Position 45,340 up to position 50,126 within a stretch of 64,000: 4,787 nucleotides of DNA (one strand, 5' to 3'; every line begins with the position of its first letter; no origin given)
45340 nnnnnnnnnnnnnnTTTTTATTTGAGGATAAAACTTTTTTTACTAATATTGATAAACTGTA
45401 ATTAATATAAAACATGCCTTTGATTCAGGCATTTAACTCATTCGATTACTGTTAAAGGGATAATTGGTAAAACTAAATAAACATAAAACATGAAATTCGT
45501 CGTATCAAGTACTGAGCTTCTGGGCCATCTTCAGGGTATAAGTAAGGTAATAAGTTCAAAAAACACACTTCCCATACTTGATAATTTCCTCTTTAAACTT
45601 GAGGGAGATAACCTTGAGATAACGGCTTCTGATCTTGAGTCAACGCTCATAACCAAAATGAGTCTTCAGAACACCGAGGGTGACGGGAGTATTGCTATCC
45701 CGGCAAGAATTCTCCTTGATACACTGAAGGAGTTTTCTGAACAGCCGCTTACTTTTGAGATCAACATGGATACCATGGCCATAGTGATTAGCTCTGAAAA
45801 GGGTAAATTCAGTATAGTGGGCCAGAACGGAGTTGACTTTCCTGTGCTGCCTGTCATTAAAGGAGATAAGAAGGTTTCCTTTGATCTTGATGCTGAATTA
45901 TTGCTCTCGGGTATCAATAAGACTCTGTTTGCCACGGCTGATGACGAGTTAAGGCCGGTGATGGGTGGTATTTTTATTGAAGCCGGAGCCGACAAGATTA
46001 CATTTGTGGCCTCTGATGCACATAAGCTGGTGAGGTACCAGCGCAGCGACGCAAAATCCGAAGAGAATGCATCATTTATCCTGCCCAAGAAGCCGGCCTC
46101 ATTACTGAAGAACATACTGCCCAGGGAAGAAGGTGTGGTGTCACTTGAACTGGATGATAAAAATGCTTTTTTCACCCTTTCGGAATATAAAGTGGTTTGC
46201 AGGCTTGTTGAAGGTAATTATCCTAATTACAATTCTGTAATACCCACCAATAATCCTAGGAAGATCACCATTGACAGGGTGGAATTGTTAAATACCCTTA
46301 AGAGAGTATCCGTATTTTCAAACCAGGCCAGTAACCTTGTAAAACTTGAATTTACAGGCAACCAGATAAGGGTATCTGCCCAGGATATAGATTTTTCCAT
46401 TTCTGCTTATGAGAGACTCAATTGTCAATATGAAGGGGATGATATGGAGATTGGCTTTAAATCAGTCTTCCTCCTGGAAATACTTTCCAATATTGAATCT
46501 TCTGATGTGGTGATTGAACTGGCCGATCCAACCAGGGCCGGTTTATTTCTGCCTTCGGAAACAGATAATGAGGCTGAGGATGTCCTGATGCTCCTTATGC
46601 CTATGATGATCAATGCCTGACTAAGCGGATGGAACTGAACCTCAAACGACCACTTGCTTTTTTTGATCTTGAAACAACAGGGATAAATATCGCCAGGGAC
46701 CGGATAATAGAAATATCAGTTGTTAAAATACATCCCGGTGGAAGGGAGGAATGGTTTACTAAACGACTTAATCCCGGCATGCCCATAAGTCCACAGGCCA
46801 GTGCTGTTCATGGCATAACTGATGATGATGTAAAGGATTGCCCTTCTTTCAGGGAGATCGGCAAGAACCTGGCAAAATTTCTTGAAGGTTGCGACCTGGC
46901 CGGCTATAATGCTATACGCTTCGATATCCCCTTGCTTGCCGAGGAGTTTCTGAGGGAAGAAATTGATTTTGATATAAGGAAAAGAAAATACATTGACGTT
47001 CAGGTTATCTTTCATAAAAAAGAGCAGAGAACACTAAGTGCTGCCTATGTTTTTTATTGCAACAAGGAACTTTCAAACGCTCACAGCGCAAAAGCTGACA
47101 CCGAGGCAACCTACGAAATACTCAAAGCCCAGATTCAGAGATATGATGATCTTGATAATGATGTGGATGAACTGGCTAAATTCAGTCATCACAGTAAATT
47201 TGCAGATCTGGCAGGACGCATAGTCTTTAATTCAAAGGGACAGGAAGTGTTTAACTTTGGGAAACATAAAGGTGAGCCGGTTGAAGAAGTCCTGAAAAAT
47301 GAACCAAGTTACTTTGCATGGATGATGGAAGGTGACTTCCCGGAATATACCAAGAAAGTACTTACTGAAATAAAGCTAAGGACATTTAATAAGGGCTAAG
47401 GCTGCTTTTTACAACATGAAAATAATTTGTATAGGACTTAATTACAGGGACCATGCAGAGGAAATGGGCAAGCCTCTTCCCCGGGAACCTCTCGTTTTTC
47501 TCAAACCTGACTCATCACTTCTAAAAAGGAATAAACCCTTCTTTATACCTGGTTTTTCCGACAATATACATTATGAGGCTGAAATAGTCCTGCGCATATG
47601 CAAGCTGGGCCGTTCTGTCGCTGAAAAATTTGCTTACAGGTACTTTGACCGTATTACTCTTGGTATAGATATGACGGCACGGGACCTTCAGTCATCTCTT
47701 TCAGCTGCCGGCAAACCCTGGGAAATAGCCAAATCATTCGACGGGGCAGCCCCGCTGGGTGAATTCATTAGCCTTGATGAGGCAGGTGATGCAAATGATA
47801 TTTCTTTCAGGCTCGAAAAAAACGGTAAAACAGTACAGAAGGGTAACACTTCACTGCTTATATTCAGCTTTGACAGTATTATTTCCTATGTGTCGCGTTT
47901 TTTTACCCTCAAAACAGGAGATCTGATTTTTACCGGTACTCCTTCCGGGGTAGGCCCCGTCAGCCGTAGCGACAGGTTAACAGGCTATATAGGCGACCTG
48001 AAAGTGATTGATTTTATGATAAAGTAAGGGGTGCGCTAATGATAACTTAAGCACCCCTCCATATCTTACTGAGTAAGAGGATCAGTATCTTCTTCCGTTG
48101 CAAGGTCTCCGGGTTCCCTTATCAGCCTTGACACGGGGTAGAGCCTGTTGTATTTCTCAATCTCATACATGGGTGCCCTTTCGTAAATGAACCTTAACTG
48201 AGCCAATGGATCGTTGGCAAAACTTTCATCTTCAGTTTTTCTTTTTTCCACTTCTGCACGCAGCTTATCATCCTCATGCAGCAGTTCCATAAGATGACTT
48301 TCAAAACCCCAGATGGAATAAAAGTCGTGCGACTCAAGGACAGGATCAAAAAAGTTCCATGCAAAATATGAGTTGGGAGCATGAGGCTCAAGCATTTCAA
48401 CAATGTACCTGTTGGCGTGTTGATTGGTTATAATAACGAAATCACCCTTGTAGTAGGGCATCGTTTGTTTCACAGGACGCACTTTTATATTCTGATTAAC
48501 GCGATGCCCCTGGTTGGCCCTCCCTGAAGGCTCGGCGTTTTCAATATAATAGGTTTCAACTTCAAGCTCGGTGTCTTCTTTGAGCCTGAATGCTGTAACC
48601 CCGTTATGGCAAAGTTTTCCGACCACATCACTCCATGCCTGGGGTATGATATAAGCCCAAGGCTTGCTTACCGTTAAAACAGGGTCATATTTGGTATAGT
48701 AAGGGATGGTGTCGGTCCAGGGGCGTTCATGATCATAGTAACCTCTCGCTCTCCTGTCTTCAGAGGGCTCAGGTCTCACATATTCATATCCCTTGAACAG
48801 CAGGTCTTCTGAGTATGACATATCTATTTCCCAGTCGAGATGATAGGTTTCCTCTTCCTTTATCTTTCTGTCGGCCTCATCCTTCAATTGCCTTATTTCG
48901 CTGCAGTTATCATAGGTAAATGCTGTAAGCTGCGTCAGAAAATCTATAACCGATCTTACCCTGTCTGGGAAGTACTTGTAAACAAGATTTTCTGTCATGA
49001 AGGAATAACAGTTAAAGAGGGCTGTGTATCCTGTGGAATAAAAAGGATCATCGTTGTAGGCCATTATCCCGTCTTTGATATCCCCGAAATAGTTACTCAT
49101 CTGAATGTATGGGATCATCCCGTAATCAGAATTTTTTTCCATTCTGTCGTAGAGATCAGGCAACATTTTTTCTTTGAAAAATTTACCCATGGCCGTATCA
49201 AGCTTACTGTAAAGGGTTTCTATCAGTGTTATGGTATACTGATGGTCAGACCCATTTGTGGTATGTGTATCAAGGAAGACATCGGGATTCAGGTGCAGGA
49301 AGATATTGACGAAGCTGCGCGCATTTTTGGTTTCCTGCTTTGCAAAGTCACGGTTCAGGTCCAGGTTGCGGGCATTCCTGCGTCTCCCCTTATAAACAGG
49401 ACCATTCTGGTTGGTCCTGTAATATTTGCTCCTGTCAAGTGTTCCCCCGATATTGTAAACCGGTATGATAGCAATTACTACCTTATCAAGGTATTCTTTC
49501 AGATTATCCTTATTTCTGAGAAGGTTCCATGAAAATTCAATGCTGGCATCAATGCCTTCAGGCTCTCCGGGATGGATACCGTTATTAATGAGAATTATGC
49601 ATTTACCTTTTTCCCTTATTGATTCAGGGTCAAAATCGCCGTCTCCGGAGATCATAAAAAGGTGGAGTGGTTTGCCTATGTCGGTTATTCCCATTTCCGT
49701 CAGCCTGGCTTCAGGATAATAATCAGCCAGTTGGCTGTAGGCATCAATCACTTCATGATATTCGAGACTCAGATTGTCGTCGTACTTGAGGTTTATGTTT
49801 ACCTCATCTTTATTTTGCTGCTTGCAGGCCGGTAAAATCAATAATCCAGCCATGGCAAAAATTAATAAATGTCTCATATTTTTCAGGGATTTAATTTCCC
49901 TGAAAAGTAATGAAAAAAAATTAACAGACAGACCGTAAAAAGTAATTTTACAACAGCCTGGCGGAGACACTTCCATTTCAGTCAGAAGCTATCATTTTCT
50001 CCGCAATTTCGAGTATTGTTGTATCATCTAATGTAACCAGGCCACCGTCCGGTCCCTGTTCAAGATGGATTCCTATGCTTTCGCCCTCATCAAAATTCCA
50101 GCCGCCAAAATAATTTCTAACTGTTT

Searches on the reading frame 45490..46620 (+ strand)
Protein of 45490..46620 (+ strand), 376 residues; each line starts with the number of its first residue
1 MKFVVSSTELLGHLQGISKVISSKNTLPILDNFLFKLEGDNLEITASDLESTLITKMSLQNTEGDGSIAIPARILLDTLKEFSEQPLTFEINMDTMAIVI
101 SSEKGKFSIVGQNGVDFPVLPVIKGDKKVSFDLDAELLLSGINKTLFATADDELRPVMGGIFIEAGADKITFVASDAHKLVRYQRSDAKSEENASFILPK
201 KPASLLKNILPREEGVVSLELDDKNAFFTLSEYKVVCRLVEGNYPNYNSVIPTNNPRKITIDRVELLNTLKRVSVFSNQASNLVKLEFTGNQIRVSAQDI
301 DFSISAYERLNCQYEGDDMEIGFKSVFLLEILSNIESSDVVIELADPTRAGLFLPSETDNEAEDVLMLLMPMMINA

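Call 68: search_protein_families(library=pfam, proteins=[window:45490-46620:+], max_evalue=0.00001)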
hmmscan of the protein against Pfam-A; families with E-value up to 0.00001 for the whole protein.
window:45490-46620:+ (376 aa): 3 families
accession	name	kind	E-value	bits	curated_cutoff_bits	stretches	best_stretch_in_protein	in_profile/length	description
PF00712.24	DNA_pol3_beta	-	1.4e-28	99.9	24.4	1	1-121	1-120/120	DNA polymerase III beta subunit, N-terminal domain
PF02767.21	DNA_pol3_beta_2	-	6.9e-24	84.8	27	1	133-246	2-116/116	DNA polymerase III beta subunit, central domain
PF02768.20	DNA_pol3_beta_3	-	3.3e-22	79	27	1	249-367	2-118/121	DNA polymerase III beta subunit, C-terminal domain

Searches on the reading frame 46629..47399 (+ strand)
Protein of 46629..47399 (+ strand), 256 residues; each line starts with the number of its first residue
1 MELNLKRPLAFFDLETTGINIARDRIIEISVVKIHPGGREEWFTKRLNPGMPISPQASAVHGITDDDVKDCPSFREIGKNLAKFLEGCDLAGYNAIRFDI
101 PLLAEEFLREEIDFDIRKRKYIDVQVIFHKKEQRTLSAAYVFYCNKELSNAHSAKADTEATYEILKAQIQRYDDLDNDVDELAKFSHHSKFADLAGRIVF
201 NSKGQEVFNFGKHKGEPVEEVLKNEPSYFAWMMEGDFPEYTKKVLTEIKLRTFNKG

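Call 68: search_protein_families(library=pfam, proteins=[window:46629-47399:+], max_evalue=0.00001)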
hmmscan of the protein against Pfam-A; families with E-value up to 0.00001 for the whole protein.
window:46629-47399:+ (256 aa): 2 families
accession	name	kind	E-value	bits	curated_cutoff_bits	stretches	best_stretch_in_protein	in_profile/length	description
PF00929.31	RNase_T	-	8.4e-22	78.9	24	1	11-165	2-164/164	Exonuclease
PF20600.3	ExoX-like_C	-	5.6e-10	38.9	26.5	1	208-234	1-27/30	Exodeoxyribonuclease X-like C-terminal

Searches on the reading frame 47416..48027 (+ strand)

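Call 68: search_protein_families(library=pfam, proteins=[window:47416-48027:+], max_evalue=0.00001)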
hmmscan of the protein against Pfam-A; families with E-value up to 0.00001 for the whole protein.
window:47416-48027:+ (203 aa): 1 family
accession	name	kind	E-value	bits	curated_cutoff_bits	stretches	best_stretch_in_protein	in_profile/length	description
PF01557.24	FAA_hydrolase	-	1e-50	172.8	23.9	1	2-184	1-187/214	Fumarylacetoacetate (FAA) hydrolase C-terminal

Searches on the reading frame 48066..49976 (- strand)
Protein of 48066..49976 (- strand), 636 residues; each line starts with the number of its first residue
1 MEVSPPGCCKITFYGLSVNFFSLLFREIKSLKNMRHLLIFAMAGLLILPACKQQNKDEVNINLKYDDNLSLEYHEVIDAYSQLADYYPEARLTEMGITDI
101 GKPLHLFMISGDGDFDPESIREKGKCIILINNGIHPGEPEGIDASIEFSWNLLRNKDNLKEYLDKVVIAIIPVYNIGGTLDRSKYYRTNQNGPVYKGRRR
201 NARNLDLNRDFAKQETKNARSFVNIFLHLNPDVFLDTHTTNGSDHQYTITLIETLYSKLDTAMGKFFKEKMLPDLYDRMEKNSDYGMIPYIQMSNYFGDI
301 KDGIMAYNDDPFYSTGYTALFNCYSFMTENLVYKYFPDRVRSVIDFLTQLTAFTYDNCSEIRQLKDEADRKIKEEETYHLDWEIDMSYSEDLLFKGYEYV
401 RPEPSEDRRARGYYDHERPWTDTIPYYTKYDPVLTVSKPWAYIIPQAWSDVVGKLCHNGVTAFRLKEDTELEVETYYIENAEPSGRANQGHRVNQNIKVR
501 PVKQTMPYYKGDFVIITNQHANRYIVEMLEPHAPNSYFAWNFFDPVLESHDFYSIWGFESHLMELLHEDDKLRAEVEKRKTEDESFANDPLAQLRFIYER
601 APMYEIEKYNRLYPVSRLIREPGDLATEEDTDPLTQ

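Call 69: search_protein_families(library=pfam, proteins=[window:48066-49976:-], max_evalue=0.00001)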
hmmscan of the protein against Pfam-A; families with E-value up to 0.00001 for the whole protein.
window:48066-49976:- (636 aa): 1 family
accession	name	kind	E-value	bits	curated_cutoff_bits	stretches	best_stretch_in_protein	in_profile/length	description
PF00246.29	Peptidase_M14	-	5.6e-13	49.6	21.6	1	81-214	6-136/286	Zinc carboxypeptidase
